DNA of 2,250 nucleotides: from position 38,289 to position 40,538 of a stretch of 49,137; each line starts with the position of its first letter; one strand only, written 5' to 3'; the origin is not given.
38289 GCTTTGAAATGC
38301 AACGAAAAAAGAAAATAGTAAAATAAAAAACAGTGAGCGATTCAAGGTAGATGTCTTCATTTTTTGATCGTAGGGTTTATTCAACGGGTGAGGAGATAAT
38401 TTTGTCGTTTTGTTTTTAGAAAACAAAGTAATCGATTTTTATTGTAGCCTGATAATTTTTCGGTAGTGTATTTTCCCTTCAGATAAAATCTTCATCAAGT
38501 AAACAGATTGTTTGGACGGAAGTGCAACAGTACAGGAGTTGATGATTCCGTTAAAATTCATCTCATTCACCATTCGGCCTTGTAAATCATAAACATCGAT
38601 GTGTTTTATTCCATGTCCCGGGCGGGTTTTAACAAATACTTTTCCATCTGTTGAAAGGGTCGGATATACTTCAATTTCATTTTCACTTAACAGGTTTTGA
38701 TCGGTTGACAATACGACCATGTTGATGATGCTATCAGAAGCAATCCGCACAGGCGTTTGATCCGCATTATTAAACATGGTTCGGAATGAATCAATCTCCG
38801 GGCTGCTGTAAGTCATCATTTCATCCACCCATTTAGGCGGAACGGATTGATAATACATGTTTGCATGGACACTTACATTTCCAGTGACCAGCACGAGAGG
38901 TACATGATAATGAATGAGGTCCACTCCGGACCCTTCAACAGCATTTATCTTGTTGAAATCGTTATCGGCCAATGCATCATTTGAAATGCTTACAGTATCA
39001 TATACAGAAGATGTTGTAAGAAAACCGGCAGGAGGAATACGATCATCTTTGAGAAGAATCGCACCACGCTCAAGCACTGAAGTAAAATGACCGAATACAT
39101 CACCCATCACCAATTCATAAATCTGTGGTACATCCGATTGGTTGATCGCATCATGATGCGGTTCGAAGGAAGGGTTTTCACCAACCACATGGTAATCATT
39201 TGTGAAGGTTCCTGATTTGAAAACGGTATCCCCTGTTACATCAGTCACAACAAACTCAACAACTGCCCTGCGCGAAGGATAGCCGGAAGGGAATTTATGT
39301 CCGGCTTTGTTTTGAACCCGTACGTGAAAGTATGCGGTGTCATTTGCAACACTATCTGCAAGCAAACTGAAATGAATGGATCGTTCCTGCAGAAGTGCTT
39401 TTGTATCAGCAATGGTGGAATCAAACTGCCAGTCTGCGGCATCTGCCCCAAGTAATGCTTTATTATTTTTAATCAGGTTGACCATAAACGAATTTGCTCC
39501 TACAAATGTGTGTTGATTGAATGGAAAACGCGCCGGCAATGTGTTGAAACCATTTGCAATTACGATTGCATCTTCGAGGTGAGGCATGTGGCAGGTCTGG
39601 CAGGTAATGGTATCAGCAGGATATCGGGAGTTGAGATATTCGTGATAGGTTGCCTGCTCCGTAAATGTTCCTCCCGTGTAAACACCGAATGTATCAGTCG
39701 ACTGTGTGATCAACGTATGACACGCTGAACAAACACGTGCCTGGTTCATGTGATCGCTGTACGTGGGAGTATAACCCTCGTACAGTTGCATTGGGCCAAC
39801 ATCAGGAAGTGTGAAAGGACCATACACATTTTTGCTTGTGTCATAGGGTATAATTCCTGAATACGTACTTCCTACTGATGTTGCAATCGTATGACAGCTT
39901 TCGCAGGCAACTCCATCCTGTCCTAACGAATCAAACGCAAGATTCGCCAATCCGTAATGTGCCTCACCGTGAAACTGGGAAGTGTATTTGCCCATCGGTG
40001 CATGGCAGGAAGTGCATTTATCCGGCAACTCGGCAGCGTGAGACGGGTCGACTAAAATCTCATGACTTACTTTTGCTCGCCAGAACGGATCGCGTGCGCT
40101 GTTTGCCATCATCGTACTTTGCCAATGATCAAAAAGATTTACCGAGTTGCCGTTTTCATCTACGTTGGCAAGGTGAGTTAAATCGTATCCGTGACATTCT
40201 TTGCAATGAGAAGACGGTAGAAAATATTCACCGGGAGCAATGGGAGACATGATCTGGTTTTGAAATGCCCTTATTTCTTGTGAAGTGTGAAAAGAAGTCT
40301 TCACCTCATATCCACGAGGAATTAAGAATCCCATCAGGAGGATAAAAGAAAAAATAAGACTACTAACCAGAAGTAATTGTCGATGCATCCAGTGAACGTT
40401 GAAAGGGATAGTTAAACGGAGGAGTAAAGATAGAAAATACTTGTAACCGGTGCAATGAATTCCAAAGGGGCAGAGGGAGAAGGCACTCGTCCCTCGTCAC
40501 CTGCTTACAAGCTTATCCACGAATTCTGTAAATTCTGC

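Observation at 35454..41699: Co-directional cluster of a TlpA-like reductase, a T9SS multiheme cytochrome and a T9SS FG-GAP/UnbV propeller: a candidate surface redox module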

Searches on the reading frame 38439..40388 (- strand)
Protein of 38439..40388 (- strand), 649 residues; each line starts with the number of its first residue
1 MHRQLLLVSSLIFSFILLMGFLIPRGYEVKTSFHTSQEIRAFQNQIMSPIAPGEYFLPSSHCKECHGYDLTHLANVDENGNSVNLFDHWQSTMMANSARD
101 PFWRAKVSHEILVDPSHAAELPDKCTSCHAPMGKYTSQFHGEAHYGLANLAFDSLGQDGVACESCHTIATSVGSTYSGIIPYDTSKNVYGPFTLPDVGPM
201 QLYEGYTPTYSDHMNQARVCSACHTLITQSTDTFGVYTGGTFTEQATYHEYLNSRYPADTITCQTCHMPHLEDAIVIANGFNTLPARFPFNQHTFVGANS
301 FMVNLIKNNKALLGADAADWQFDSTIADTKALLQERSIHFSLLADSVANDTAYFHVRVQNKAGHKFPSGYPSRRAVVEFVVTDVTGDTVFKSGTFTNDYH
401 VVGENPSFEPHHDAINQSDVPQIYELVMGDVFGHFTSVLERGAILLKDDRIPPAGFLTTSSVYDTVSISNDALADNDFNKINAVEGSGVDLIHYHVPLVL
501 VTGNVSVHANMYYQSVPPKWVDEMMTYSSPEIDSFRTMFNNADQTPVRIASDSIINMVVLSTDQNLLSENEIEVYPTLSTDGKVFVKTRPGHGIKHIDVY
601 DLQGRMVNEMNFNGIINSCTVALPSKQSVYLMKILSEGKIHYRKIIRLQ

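Call 3: search_protein_families(library=pfam, proteins=[window:38439-40388:-], max_evalue=0.01)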
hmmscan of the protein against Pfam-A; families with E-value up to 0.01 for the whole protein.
window:38439-40388:- (649 aa): 4 families
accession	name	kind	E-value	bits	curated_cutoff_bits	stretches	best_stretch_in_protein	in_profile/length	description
PF22113.1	Mtrc-MtrF_II-IV_dom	-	4.7e-07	29.9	30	1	44-171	66-168/176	Outer membrane cytochrome MtrC/MtrF-like, domains II/IV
PF14522.11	Cytochrome_C7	-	0.00043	20.5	24.8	0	212-268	7-49/67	Cytochrome c7 and related cytochrome c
PF14537.11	Cytochrom_c3_2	-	0.0014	19.5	25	0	212-273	21-70/79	Cytochrome c3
PF18962.6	Por_Secre_tail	-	0.008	16.9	27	0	583-646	9-74/75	Secretion system C-terminal sorting domain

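Call 4: search_protein_families(library=ncbifam, proteins=[window:38439-40388:-], max_evalue=0.01)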
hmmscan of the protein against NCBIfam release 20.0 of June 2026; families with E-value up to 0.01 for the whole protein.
window:38439-40388:- (649 aa): 6 families
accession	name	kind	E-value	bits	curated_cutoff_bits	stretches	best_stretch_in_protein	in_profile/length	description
NF040886.1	cyt_C_like_Sec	equivalog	1.3e-06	27.3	250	1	347-392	292-338/423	multiheme c-type cytochrome (seleno)protein ExtKL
TIGR04183.1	Por_Secre_tail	domain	3.3e-06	27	23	1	574-646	1-70/72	T9SS type A sorting domain-containing protein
NF038113.1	T9SSA_dep_M36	equivalog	0.00048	18.4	885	1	543-646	766-867/869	T9SS-dependent M36 family metallopeptidase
NF050177.1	TapA_OM_Porphy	equivalog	0.00049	19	500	1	559-646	458-542/544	TapA/TapC family T9SS-dependent outer membrane protein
NF033708.1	T9SS_Cterm_ChiA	domain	0.0054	16.6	40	0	594-646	1-54/55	T9SS sorting signal type C domain-containing protein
TIGR03508.1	decahem_SO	subfamily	0.0075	15.8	192.2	0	33-167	8-102/258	DmsE family decaheme c-type cytochrome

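Call 8: find_homologous_proteins(query=window:38439-40388:-, max_evalue=0.00001)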
Query window:38439-40388:- (649 aa): 2825 proteins with E <= 0.00001 among 8000 candidates; the best 120 are listed.
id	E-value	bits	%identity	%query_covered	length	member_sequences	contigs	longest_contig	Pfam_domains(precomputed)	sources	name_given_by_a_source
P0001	0.0e+0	1473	100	97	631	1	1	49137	PF14522.12,PF22113.2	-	-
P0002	0.0e+0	1107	74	97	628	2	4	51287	PF22113.2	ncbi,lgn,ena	-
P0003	0.0e+0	1047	69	99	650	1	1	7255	-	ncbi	-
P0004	0.0e+0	1038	70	97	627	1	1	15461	PF14537.12,PF14522.12,PF22113.2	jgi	jgi:hypothetical protein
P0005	0.0e+0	1038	71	97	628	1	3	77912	-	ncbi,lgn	-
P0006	0.0e+0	1029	69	97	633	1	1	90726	PF14522.12,PF22113.2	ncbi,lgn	-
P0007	0.0e+0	1012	67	100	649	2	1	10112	PF22113.2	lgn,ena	-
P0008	0.0e+0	1010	69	97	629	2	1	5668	PF14522.12,PF22113.2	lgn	-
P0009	2.1e-298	1009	68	97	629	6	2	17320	PF13442.12,PF22113.2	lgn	-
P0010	2.8e-297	1006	66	100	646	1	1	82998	PF14522.12,PF22113.2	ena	-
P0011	3.6e-297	1005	66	100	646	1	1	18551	PF14537.12,PF14522.12,PF22113.2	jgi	jgi:hypothetical protein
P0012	4.4e-297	1005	65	100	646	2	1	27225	PF14537.12,PF14522.12,PF22113.2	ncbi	ncbi:hypothetical protein BH11BAC1_BH11BAC1_04330 [soil metagenome]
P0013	3.9e-296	1002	66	100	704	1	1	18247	PF14522.12,PF22113.2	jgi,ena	-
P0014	4.5e-296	1002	67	97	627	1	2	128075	PF14537.12,PF14522.12,PF22113.2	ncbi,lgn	-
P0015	5.4e-295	998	66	97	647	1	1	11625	PF14537.12,PF14522.12,PF22113.2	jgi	jgi:hypothetical protein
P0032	8.6e-282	954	62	100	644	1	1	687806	PF18962.8,PF14522.12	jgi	jgi:hypothetical protein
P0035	1.5e-279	947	63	100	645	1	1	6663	PF18962.8,PF14522.12,PF22113.2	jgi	jgi:hypothetical protein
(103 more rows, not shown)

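Call 11: find_related_loci(query=A1, collection=genome_contigs, flank=10000)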
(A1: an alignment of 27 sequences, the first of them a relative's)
Query A1 (631 aa) in genome_contigs; peptide patterns used: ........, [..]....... (x = any residue, [..] = any of these).
600 stretches matched a pattern (row limit reached: there are more); 593 encode a relative of the query (tblastn E <= 1e-3); the best 80 are kept; 80 distinct loci.
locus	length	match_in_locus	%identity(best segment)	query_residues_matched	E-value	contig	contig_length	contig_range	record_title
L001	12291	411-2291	74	1-629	0e+0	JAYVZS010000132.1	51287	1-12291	MAG: Bacteroidota bacterium isolate GL91_DN_metabinner_3 GL91_DN_metabinner_3_131, whole genome shotgun sequence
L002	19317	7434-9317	69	1-629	0e+0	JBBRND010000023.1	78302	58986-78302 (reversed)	MAG: Bacteroidia bacterium isolate La1_metabat2.114 LA1C_B2.114_k141_987076L_78302_cov_23.8324, whole genome shotgun seq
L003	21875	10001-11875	67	3-629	0e+0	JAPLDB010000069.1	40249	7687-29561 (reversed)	MAG: Bacteroidetes bacterium isolate LacPavin_0818_WC50_MAG_42_11 LacPavin_0818_WC50_scaffold_482661, whole genome shotg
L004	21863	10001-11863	65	12-630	0e+0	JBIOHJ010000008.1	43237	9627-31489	MAG: Bacteroidia bacterium isolate GcB14-4 k141_16097_length_43237_cov_33.2449, whole genome shotgun sequence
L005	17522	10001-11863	64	12-630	0e+0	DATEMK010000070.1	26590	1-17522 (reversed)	MAG TPA_asm: Bacteroidia bacterium isolate SMAG_U8940 k141_2259486, whole genome shotgun sequence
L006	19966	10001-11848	58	14-629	0e+0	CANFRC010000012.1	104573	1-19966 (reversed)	MAG: Bacteroidetes bacterium isolate Jr-16oct17-164 genome assembly, contig: Jr-16oct17-C385, whole genome shotgun seque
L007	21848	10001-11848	58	15-629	0e+0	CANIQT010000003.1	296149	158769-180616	MAG: Bacteroidetes bacterium isolate RH-15aug16-189 genome assembly, contig: RH-15aug16-C26, whole genome shotgun sequen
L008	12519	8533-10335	60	15-616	0e+0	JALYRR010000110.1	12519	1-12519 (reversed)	MAG: Bacteroidota bacterium isolate MDV bin94 SD1455_NODE_766_length_12519_cov_1.069400, whole genome shotgun sequence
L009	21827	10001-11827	58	15-622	0e+0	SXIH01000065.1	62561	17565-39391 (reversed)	MAG: Bacteroidota bacterium isolate F1-120-MAGs045 F1-120__c910774, whole genome shotgun sequence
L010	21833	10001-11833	57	15-619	0e+0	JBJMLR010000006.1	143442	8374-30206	MAG: Bacteroidia bacterium isolate H3_16_all_fractions_metab_conc_113_RIFCSPLOWO2_12_FULL_35_15_curated_45_0 k255_551485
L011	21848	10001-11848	57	15-629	0e+0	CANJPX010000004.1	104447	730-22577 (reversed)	MAG: Bacteroidetes bacterium isolate RH-23may17-678 genome assembly, contig: RH-23may17-C1326, whole genome shotgun sequ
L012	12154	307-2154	58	14-629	0e+0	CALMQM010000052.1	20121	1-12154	MAG TPA_asm: uncultured Bacteroidetes bacterium isolate SRR1772177_bin.147_CONCOCT_v1.1_MAG genome assembly, contig: ERZ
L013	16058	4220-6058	56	15-630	0e+0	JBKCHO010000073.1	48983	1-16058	MAG: Bacteroidota bacterium isolate samp_487_concoct_766 samp_487_751919, whole genome shotgun sequence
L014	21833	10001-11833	58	15-624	0e+0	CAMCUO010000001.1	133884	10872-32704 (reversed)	MAG: Chitinophaga pinensis isolate TrH-25oct19-117 genome assembly, contig: TrH-25oct19-C94, whole genome shotgun sequen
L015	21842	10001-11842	56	15-629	0e+0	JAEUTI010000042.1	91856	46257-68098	MAG: Bacteroidia bacterium isolate new MAG-325 k141_2668136, whole genome shotgun sequence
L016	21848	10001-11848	56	14-629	0e+0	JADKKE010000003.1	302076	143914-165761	MAG: Bacteroidetes bacterium isolate Vibo_18-Q3-R45-57_MAXAC.083 tig00004221-10-3019220, whole genome shotgun sequence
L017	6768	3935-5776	56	14-630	0e+0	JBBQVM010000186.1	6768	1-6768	MAG: Bacteroidia bacterium isolate Co_metawrap_1996 Cmw_1996_k141_4759012_length_6768_cov_7.0000, whole genome shotgun s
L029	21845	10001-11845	54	16-630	0e+0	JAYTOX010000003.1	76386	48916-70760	MAG: Bacteroidota bacterium isolate GFS_4286 GFS_4286_2, whole genome shotgun sequence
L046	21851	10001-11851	52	15-630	0e+0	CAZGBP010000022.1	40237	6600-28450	MAG TPA_asm: uncultured Bifidobacteriaceae bacterium isolate SRP173033_co1_427 genome assembly, contig: NODE_1335_length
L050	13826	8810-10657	50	14-630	0e+0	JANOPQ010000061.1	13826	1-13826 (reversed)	MAG: Bacteroidota bacterium isolate VAR_4_metabat_461 VAR_4_k141_1074687, whole genome shotgun sequence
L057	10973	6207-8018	51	13-618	0e+0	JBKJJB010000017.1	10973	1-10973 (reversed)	MAG: Chitinophagales bacterium isolate ant_bin.189 S1Ck117_465003_flag_0_multi_11.9899_len_10973, whole genome shotgun s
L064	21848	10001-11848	49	15-629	0e+0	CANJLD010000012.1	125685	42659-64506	MAG: Bacteroidetes bacterium isolate RH-23may17-677 genome assembly, contig: RH-23may17-C898, whole genome shotgun seque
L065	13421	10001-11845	50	13-629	0e+0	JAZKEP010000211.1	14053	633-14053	MAG: Bacteroidota bacterium isolate DC_HB_02_SPN181219-bin040_1 DCHB02SPN_B040_1_000000000211, whole genome shotgun sequ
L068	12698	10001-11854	50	10-629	0e+0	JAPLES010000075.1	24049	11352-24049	MAG: Bacteroidetes bacterium isolate LacPavin_0818_WC40_MAG_40_11 LacPavin_0818_WC40_scaffold_476255, whole genome shotg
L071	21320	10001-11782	52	35-630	0e+0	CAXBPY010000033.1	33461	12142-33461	MAG TPA_asm: uncultured bacterium isolate SRR1790644_binner123_Refined_12 genome assembly, contig: ERZ2944672.70, whole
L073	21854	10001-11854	50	10-629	0e+0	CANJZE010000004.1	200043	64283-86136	MAG: Bacteroidetes bacterium isolate RH-26jul17-168 genome assembly, contig: RH-26jul17-C87, whole genome shotgun sequen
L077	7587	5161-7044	48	4-630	0e+0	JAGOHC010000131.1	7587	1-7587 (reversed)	MAG: Saprospiraceae bacterium isolate Go_SlDig_bin_398 Go_SlDig_30866_length_7587_cov_4.752011, whole genome shotgun seq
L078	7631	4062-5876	51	14-618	0e+0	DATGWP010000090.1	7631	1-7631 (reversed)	MAG TPA_asm: Chitinophagales bacterium isolate SMAG_U10585 k141_128457, whole genome shotgun sequence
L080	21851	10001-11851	47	14-630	0e+0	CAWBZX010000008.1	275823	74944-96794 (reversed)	MAG: uncultured Saprospiraceae bacterium isolate MFD03551.bin.1.147 genome assembly, contig: contig_20393, whole genome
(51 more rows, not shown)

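Call 19: search_protein_families(library=pfam, proteins=[L064:11922-12425:+, L064:13008-14834:+, L065:11945-13420:+, L073:14259-17084:-, L057:8141-8617:+, L068:12057-12629:+, L077:7132-7587:+, L078:6017-6487:+, L078:6812-7630:+, L080:15109-17859:-], max_evalue=0.001)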
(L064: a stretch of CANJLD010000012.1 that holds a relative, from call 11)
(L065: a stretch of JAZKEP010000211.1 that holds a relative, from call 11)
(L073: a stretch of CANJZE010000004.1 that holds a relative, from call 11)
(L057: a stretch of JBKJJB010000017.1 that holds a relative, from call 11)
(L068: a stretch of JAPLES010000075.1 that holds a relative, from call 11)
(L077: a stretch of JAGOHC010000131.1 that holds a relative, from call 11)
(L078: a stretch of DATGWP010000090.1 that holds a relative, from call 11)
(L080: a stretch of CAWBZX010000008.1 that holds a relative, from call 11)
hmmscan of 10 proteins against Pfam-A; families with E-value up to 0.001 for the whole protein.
L064:11922-12425:+ (167 aa): 1 family
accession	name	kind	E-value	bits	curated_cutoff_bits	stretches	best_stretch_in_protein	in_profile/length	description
PF00186.24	DHFR_1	-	7.3e-58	195.2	25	1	2-166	1-159/159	Dihydrofolate reductase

L064:13008-14834:+ (608 aa): 1 family
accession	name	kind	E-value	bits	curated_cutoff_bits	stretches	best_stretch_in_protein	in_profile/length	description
PF05960.17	DUF885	-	4.1e-181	604.6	32.4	1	53-597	1-532/532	Bacterial protein of unknown function (DUF885)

L065:11945-13420:+ (492 aa): 3 families
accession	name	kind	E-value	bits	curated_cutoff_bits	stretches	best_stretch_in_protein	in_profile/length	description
PF02776.23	TPP_enzyme_N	-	5.4e-34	116.9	26.8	1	1-117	1-119/119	Thiamine pyrophosphate enzyme, N-terminal TPP binding domain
PF00205.28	TPP_enzyme_M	-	5.6e-19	68.6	30.4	1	226-353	1-137/137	Thiamine pyrophosphate enzyme, central domain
PF02775.26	TPP_enzyme_C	-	5.2e-18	65.7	21.9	1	414-491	2-79/151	Thiamine pyrophosphate enzyme, C-terminal TPP binding domain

L073:14259-17084:- (941 aa): 3 families
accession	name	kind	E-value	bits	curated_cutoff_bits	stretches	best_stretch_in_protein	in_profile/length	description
PF14905.12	OMP_b-brl_3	-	3e-30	106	27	2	465-815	1-336/408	Outer membrane protein beta-barrel family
PF13715.12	CarbopepD_reg_2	-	1.5e-13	51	32.2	1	27-116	2-87/88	CarboxypepD_reg-like domain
PF13620.12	CarboxypepD_reg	-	2.2e-10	41.2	32.3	1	26-101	2-65/82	Carboxypeptidase regulatory-like domain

L057:8141-8617:+ (158 aa): 0 families

L068:12057-12629:+ (190 aa): 1 family
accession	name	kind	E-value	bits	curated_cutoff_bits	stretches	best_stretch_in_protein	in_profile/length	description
PF01797.21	Y1_Tnp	-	8.9e-05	23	23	1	34-92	27-84/121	Transposase IS200 like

L077:7132-7587:+ (152 aa): 1 family
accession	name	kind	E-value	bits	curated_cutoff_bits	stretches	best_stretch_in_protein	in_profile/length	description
PF00210.30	Ferritin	-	3.9e-40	137.5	24.5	1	9-142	3-140/142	Ferritin-like domain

L078:6017-6487:+ (156 aa): 0 families

L078:6812-7630:+ (273 aa): 6 families
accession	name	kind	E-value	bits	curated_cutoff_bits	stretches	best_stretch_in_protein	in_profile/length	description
PF13620.12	CarboxypepD_reg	-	5.1e-12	46.4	32.3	1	34-100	2-66/82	Carboxypeptidase regulatory-like domain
PF13715.12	CarbopepD_reg_2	-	2.9e-11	43.7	32.2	1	34-126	1-88/88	CarboxypepD_reg-like domain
PF09430.16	EMC7_beta-sandw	-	5.1e-06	27.1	26.6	1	60-143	17-91/122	ER membrane protein complex subunit 7, beta-sandwich domain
PF17210.9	SdrD_B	-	1.5e-05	25.6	29.7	1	38-99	16-76/112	SdrD B-like domain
PF17802.7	SpaA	-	6.4e-05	23.5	23.1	1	39-87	8-57/91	Prealbumin-like fold domain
PF07715.20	Plug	-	0.00045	21.1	23.9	0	136-212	6-91/107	TonB-dependent Receptor Plug Domain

L080:15109-17859:- (916 aa): 4 families
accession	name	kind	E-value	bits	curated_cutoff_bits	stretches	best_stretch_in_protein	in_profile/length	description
PF00656.27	Peptidase_C14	-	4.1e-22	79.4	21.4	1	34-244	7-222/233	Caspase domain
PF14903.11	WG_beta_rep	-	1.2e-15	57.6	25.6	2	560-585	9-34/35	WG containing repeat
PF09603.15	Fib_succ_major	-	7.8e-09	36.5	33.9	1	776-914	2-186/187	Fibrobacter succinogenes major domain (Fib_succ_major)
PF07603.17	Lcl_C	-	8.4e-06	26.5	34.9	1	804-909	15-111/117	Lcl C-terminal domain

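Call 20: predict_structure(alignment_id=A1)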
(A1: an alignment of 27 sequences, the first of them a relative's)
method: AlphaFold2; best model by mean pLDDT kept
length: 631 residues; sequences in the alignment: 27
mean_pLDDT: 49.1   pTM: 0.45
mean pLDDT of the five models: 49.1, 49.1, 48.8, 47.4, 43.1
residues with pLDDT >= 90: 30; 70-90: 138; 50-70: 111; < 50: 352
segments of 3 or more residues with pLDDT < 50: 1-81, 98-281, 344-355, 408-470, 542-551
pLDDT, mean of each block of 10 residues (from residue 1): 27 33 37 29 28 30 29 30 53 49 30 33 38 36 23 23 25 25 21 23 26 30 30 34 27 29 28 29 59 58 60 62 78 77 43 58 85 87 72 74 65 28 25 26 28 28 28 77 76 70 65 69 74 78 38 68 83 84 84 87 88 82 75 56
secondary structure, 60 per line:
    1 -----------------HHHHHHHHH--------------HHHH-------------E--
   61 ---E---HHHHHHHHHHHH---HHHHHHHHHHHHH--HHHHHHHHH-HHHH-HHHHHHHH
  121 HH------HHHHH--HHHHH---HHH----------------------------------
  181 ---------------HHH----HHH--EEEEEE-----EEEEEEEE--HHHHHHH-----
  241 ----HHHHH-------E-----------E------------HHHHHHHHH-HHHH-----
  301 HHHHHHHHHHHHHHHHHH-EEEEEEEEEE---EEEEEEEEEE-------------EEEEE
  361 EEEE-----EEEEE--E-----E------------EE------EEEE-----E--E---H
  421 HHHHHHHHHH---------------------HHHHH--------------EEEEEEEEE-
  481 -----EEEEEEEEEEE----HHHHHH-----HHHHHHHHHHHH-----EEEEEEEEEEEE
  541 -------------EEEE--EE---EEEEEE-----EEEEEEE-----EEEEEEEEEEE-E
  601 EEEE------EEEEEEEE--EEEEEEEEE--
elements in order: H18-26 H41-44 H68-79 H83-95 H98-106 H108-111 H113-122 H129-133 H136-140 E208-213 E219-226 H229-235 H245-249 H282-290 H292-295 H301-318 E320-329 E333-342 E356-364 E370-374 E404-407 H420-430 H452-456 E471-479 E486-496 H501-506 H512-523 E529-540 E554-557 E565-570 E576-582 E588-598 E600-604 E611-618 E621-629

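Call 21: search_solved_structures(query=A1, max_evalue=1, show_alignments=3)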
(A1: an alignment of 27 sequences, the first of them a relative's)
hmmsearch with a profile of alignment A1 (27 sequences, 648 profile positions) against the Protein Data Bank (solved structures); distinct sequences matched with E-value up to 1: 5.
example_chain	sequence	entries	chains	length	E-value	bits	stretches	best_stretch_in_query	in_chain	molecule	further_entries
5ze8_A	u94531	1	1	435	1.7e-06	29.7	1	86-188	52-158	cytochrome c552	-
8glk_D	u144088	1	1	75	0.0077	17.6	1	573-646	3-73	Endonuclease I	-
9whd_A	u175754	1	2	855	0.055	14.8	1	565-647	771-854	GH167 glycoside hydrolase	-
5hfs_A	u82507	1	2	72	0.49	11.6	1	597-646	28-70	Gingipain R2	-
9wt8_A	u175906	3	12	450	0.72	11.1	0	309-392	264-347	Cytochrome c,Multiheme cytochrome c selenoprotein (MccSep)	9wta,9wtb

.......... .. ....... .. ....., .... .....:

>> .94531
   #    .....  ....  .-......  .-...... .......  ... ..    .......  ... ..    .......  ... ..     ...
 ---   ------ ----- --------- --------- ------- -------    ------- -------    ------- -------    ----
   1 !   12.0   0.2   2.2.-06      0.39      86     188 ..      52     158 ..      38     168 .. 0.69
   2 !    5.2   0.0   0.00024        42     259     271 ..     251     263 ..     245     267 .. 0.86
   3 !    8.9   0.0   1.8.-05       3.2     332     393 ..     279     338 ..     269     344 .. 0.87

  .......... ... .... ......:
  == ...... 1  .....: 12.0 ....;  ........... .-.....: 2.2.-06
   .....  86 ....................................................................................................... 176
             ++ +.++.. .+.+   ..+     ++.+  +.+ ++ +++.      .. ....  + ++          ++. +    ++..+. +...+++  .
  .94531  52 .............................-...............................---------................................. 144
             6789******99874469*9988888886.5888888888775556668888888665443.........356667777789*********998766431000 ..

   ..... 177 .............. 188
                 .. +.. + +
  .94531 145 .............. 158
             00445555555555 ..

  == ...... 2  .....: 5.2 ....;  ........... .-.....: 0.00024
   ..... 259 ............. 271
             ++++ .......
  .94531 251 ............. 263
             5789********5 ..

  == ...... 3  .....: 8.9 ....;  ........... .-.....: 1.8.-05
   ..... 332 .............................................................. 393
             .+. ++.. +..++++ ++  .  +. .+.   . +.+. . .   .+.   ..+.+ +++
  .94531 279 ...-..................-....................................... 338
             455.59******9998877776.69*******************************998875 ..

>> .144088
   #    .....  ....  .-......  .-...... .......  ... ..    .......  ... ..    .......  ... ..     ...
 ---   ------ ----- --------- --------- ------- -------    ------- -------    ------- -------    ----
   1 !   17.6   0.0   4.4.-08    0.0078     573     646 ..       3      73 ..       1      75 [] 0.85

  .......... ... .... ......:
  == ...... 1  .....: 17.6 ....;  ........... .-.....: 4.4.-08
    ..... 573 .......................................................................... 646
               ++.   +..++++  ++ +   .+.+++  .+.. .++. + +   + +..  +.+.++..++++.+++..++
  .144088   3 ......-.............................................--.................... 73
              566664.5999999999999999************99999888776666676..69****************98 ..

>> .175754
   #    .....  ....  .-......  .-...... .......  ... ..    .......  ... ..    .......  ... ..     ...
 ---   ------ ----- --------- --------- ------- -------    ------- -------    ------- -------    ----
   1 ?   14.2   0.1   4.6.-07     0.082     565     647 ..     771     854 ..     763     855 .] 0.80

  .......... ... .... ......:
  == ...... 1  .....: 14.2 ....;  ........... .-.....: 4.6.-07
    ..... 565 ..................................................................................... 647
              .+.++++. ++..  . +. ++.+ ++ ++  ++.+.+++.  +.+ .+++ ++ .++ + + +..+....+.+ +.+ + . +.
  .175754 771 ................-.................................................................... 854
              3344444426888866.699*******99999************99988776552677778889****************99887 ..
